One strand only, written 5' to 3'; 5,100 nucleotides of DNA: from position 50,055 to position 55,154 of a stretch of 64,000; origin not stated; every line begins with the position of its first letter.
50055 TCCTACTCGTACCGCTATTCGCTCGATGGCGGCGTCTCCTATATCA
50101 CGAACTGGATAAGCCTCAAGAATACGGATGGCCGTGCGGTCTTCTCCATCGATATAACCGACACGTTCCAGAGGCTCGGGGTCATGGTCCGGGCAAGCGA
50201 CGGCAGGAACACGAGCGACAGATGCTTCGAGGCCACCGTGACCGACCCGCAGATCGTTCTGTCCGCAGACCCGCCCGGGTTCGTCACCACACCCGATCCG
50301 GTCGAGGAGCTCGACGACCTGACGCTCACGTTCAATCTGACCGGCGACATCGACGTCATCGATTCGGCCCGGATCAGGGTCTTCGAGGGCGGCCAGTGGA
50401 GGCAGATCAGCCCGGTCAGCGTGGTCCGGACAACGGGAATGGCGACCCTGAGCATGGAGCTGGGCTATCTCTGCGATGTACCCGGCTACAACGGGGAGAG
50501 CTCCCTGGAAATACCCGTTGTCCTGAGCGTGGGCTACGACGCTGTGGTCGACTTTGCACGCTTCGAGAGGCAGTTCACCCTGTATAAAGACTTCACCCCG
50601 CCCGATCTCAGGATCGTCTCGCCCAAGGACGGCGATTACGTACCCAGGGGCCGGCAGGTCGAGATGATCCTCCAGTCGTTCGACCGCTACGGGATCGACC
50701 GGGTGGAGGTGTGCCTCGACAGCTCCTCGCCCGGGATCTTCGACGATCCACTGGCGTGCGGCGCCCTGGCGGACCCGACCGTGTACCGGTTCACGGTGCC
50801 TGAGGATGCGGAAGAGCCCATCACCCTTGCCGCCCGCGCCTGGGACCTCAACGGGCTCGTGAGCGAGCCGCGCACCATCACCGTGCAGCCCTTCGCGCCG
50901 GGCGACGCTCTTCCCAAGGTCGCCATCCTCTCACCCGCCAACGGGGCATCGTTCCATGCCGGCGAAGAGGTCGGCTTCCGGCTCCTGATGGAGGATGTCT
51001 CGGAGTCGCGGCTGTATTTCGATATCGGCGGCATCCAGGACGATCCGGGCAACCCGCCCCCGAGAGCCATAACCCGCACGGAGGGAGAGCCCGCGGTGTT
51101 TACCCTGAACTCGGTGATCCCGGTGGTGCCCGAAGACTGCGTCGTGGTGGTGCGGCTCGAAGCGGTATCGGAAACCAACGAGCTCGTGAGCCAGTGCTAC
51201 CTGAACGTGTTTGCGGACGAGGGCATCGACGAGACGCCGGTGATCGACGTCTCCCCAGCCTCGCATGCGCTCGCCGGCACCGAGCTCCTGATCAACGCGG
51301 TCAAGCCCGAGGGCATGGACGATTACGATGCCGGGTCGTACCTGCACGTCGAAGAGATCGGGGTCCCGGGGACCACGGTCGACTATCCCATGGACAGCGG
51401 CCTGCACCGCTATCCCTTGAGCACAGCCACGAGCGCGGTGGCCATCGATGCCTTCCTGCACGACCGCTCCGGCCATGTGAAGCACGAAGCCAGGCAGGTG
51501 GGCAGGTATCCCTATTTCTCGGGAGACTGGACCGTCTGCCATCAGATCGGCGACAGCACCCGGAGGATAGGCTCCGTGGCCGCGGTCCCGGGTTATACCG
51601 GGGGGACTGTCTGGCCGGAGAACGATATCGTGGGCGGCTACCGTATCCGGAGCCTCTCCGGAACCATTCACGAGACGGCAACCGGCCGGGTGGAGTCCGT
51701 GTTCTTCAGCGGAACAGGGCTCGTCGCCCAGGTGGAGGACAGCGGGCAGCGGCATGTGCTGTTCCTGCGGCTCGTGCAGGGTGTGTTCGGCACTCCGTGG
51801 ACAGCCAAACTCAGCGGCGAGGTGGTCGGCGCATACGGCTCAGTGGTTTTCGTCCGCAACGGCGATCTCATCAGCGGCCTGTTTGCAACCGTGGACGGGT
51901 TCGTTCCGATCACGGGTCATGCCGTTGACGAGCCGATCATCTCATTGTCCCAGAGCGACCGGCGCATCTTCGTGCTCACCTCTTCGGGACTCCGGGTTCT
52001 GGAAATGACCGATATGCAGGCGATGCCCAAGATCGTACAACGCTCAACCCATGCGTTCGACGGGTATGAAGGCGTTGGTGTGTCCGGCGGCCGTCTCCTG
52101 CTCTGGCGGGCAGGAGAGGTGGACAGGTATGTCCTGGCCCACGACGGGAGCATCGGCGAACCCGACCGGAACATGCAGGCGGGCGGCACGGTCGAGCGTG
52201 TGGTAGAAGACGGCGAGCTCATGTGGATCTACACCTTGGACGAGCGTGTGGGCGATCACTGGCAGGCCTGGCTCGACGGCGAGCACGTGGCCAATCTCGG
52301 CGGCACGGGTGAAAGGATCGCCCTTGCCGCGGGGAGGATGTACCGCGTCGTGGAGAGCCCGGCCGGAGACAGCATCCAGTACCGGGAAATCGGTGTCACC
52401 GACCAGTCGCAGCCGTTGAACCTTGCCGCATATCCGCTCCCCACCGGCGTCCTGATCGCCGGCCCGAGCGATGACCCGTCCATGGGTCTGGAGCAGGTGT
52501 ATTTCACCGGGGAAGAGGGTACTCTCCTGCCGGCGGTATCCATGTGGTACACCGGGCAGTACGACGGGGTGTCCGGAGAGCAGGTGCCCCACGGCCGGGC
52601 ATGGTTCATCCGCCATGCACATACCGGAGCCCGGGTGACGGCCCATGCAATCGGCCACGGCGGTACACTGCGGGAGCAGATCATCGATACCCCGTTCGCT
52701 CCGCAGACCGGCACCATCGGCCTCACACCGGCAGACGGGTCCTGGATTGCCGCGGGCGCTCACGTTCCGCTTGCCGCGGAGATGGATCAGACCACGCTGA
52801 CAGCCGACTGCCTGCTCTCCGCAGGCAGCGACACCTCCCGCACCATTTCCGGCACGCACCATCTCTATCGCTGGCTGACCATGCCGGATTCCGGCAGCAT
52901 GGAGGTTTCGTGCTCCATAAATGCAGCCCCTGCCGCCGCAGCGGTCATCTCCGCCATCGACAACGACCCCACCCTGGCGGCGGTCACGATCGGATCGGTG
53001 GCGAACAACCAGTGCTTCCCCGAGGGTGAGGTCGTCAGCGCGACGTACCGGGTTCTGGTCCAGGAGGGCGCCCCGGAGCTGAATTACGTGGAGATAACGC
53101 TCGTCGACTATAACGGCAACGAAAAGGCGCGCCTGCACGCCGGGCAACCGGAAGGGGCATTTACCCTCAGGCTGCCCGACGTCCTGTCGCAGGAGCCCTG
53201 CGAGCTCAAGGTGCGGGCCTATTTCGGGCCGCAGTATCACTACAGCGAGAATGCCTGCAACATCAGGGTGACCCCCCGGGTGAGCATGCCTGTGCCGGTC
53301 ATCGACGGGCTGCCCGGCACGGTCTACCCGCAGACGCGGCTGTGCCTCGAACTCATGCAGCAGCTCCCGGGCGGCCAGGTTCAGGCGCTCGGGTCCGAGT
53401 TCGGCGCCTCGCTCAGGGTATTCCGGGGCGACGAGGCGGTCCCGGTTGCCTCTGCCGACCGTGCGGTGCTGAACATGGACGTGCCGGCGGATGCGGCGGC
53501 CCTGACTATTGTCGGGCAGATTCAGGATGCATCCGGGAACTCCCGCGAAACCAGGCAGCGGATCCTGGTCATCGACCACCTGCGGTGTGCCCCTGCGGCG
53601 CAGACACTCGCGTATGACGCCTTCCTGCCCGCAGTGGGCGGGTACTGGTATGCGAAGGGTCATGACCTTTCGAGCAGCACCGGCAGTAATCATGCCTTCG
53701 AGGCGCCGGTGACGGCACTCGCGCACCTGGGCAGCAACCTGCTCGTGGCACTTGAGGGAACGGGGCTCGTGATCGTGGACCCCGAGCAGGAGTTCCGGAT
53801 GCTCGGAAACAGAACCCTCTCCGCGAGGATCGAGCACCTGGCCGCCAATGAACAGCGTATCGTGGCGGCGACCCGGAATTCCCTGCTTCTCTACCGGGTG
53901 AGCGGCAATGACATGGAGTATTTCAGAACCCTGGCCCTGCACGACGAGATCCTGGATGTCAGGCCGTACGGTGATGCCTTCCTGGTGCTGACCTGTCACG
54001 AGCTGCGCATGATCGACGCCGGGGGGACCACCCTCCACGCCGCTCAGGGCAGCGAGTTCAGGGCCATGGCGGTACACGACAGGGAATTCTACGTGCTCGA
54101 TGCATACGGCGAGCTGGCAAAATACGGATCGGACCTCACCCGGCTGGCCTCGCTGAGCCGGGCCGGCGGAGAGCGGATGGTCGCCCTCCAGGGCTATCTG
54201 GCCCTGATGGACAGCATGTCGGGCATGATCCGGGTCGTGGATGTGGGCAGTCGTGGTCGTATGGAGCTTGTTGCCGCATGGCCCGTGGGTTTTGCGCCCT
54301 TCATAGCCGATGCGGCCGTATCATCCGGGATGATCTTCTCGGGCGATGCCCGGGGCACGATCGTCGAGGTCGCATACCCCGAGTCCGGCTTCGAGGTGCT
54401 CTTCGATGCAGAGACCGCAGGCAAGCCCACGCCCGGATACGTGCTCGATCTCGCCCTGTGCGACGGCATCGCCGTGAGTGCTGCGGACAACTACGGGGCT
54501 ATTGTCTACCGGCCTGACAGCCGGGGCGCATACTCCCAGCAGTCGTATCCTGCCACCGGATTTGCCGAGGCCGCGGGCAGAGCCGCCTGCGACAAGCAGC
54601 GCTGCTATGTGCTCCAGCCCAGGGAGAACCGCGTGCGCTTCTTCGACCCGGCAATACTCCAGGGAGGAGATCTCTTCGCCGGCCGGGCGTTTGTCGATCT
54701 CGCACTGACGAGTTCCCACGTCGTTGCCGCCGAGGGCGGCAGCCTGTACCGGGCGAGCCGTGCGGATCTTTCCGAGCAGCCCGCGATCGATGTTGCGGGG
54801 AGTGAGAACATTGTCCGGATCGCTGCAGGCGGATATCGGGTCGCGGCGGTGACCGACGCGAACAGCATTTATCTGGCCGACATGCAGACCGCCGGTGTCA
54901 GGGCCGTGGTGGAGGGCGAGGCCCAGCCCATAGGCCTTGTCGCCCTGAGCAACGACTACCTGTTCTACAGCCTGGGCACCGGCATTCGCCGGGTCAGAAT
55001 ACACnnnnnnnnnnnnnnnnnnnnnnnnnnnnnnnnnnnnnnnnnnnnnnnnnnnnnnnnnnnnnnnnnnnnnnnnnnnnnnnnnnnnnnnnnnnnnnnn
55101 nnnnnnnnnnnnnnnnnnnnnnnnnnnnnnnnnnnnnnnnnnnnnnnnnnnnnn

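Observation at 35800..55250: Unusual architecture: long alternation of LVIVD-type beta-propeller blades with IPT/TIG domains in the giant protein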

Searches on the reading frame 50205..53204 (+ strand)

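Call 6: search_protein_families(library=pfam, proteins=[window:50205-53204:+], max_evalue=0.01)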
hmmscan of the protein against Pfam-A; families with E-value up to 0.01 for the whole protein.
window:50205-53204:+ (1000 aa): 1 family
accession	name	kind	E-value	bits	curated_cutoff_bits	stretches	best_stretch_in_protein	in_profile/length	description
PF17957.7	Big_7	-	1.4e-06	29.3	24.1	0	133-198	1-44/70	Bacterial Ig domain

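Call 52: search_protein_families(library=ncbifam, proteins=[window:50205-53204:+], max_evalue=0.01)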
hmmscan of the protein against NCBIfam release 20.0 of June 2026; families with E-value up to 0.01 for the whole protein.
window:50205-53204:+ (1000 aa): 0 families

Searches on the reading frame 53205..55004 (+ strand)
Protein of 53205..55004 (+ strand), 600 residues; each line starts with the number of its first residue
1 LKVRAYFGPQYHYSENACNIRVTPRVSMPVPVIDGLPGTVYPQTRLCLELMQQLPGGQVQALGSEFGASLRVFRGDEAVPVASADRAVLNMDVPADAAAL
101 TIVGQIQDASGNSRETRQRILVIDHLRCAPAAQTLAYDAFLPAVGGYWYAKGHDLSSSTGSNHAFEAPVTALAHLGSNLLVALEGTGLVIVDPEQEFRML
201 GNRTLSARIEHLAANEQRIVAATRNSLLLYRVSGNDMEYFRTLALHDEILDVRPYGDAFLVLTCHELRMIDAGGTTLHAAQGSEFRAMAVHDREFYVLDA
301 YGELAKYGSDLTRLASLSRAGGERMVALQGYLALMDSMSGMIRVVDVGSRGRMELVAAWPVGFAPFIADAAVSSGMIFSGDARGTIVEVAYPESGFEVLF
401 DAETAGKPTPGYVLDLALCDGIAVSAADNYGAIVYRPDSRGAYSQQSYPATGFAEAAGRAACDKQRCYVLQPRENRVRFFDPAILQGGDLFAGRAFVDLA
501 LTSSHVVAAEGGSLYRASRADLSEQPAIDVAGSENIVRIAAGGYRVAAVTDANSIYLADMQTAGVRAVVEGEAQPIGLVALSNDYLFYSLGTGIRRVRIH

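Call 14: search_protein_families(library=pfam, proteins=[window:53205-55004:+], max_evalue=0.1)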
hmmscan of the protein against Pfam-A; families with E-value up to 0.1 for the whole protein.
window:53205-55004:+ (600 aa): 1 family
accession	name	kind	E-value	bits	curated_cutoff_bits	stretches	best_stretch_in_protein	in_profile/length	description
PF03178.21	CPSF_A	-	0.052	13.3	27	0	327-395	98-161/319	CPSF A subunit region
